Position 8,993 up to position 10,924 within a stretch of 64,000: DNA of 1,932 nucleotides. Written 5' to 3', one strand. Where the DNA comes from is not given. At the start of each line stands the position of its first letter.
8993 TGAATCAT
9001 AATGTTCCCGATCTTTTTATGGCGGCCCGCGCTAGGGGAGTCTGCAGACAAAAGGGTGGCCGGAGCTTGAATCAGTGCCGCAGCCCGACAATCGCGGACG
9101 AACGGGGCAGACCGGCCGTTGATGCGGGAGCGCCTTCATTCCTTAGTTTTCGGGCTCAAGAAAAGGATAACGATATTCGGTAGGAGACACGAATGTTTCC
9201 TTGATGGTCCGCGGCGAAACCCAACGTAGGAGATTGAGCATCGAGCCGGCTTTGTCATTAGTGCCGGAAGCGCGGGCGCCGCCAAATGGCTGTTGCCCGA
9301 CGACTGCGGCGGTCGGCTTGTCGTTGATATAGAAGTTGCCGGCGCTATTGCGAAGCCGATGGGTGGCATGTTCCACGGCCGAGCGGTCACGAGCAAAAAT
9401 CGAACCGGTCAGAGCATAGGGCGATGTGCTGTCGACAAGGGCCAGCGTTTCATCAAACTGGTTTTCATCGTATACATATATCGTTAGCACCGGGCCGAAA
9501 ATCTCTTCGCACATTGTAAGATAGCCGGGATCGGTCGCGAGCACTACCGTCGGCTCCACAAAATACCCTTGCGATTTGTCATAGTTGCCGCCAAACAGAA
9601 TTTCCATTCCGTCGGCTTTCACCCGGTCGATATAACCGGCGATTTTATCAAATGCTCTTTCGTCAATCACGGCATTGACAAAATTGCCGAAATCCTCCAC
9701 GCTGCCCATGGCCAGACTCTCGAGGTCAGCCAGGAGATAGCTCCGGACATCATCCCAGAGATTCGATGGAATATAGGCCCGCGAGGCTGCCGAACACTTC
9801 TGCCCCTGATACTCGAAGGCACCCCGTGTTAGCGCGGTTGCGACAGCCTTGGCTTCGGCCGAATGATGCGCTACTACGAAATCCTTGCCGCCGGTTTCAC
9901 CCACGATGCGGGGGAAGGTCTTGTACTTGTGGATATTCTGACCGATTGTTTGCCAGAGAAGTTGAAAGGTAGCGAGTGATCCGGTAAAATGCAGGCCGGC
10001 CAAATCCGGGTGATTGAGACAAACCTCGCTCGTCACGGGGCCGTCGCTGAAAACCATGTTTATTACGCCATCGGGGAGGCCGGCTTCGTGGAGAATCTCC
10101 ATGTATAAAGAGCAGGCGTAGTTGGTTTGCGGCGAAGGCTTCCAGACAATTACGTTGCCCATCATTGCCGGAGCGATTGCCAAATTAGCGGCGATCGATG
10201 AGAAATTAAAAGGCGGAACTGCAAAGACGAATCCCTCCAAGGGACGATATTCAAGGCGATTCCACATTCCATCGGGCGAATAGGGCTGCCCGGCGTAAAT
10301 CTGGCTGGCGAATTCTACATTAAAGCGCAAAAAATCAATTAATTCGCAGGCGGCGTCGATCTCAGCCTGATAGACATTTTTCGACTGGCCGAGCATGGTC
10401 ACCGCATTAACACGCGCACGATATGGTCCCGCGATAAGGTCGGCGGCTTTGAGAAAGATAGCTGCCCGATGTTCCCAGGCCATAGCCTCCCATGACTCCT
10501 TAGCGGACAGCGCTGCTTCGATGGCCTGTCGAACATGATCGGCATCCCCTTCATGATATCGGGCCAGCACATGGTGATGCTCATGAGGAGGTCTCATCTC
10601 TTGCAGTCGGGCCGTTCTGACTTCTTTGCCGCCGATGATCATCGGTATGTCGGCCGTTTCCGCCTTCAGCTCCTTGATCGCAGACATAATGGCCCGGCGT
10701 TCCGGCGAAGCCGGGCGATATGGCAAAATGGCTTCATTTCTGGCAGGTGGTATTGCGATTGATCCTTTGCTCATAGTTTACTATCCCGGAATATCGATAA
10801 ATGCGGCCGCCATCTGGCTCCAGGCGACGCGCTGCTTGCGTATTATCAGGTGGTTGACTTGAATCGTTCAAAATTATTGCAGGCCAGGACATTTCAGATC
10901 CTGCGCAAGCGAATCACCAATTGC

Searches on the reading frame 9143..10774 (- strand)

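Call 97: search_protein_families(library=pfam, proteins=[window:9143-10774:-], max_evalue=0.00001)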
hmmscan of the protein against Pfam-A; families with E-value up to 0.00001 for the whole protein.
window:9143-10774:- (543 aa): 1 family
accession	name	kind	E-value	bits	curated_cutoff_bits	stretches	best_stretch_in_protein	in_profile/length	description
PF00171.27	Aldedh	-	3.7e-98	329.5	23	1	61-511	12-449/461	Aldehyde dehydrogenase family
